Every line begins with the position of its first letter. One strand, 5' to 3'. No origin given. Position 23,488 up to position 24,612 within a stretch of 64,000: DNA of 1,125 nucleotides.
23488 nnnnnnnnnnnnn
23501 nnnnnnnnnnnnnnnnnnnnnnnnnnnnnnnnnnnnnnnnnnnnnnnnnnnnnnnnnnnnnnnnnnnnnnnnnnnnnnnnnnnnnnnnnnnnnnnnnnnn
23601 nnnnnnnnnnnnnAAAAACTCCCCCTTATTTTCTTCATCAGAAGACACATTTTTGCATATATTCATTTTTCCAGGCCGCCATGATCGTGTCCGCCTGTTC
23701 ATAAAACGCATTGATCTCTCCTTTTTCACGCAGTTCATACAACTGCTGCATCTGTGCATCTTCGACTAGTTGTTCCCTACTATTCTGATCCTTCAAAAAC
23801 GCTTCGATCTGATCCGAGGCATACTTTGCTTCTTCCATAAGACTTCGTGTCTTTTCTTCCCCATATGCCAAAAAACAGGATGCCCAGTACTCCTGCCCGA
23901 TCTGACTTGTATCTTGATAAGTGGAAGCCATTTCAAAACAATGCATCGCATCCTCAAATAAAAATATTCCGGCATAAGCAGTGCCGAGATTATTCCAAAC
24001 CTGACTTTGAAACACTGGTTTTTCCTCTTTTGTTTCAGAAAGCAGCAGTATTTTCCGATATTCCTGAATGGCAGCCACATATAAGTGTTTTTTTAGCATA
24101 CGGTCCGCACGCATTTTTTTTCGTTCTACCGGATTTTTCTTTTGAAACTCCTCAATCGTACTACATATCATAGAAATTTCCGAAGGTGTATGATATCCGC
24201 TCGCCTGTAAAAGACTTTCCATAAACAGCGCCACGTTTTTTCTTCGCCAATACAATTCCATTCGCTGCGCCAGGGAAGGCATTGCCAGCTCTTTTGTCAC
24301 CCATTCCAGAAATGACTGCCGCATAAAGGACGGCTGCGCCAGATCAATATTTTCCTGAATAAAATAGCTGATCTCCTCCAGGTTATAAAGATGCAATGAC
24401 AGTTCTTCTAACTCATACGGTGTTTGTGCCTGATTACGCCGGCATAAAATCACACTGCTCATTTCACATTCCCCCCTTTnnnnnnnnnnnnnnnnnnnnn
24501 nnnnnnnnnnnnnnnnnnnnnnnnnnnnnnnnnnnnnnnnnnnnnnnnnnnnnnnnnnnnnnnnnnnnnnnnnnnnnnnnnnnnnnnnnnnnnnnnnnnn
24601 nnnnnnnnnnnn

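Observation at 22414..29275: Orphan four-gene operon: 1181-aa giant, Hsp70/actin-fold protein, TPR-like protein and coiled-coil membrane protein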

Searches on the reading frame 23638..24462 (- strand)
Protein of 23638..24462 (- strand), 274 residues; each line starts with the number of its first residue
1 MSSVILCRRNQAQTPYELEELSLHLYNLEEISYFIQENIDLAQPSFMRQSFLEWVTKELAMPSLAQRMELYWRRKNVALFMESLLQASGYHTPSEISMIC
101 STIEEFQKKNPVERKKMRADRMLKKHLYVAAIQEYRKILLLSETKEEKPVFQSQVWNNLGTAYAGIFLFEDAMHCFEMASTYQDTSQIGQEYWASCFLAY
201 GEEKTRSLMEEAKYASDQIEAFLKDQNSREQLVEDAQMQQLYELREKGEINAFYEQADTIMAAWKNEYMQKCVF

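Call 5: search_protein_families(library=pfam, proteins=[window:23638-24462:-], max_evalue=1)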
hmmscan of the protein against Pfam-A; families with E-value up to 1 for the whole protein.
window:23638-24462:- (274 aa): 2 families
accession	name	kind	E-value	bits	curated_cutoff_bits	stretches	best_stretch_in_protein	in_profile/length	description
PF00515.34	TPR_1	-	0.0013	18.9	27.8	1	154-179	2-27/34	Tetratricopeptide repeat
PF07719.23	TPR_2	-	0.014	15.9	27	0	154-179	2-27/34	Tetratricopeptide repeat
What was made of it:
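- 23638..24462 (-): Gene 3, 274 aa: conserved N-terminal domain (1-100), TPR pair or triplet (about 113-195), and a variable helical tail ending in WKxEY. The single sequence scores below threshold for TPR_1 (call 5).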

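Call 6: search_protein_families(library=ncbifam, proteins=[window:23638-24462:-], max_evalue=1)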
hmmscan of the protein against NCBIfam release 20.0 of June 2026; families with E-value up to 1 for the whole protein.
window:23638-24462:- (274 aa): 0 families

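Call 23: search_protein_families(library=padloc, proteins=[window:23638-24462:-], max_evalue=1)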
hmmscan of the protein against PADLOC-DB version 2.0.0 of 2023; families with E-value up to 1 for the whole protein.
window:23638-24462:- (274 aa): 0 families

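Call 32: search_solved_structures(query=A3, max_evalue=10)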
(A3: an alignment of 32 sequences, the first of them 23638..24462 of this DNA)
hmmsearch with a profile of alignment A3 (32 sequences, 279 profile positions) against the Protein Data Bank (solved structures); distinct sequences matched with E-value up to 10: 63 (the best 60 are shown).
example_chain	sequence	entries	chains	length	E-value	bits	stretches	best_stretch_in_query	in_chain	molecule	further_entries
9qhb_A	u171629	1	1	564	3.4e-22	82.2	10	128-185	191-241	Engineered tetratricopeptide repeat protein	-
8bu0_A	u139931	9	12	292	1.7e-18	70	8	155-192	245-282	Consensus tetratricopeptide repeat protein | Crystal structure of an 8-repeat consensus TPR superhelix with Zinc. | Monomer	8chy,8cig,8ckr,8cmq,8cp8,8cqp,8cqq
9qhc_A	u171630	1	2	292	7.5e-14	54.8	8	155-185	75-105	Engineered tetratricopeptide repeat protein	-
9gzg_A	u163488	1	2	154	3.2e-11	46.2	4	155-194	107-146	Engineered CTPR protein with glutamic acids for conductivity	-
8ch0_A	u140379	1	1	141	2.2e-10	43.4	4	154-185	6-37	Consensus tetratricopeptide repeat protein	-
2fo7_A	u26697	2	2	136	2.7e-10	43.1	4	155-185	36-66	SYNTHETIC CONSENSUS TPR PROTEIN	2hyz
1na0_A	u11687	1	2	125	1.3e-08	37.7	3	155-194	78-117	designed protein CTPR3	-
8ump_A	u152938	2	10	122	1.1e-06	31.3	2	154-187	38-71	T33-ml35-redesigned-TPR-domain-fold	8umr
1na3_A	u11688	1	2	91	2.2e-06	30.3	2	155-194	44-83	designed protein CTPR2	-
2wqh_A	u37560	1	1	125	2.2e-06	30.3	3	155-193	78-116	CTPR3Y3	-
6vfh_A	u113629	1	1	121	4.2e-06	29.4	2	155-196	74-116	T33_dn10A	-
6v8e_A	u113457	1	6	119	7.5e-06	28.6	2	155-194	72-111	Designed protein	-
3kd7_A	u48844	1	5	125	7.5e-06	28.6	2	154-189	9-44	CTPR390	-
2avp_A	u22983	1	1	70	7.6e-06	28.5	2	155-186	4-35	synthetic consensus TPR protein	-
7obi_A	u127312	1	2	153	2.1e-05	27.1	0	157-187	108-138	CTPR-rv4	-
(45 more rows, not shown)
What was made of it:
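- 23638..24462 (-): A profile of 32 orthologues hits consensus TPR proteins (E=3e-22 to 1e-8) over residues 128-195 (call 32).
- On TPR repeat proteins - gene 3: A profile of 32 orthologues hits consensus TPR proteins at E=3e-22 (call 32).
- Closest known: Canonical DnaK/Hsc70 with TPR co-chaperones. Same: A dedicated TPR-containing partner (call 32).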
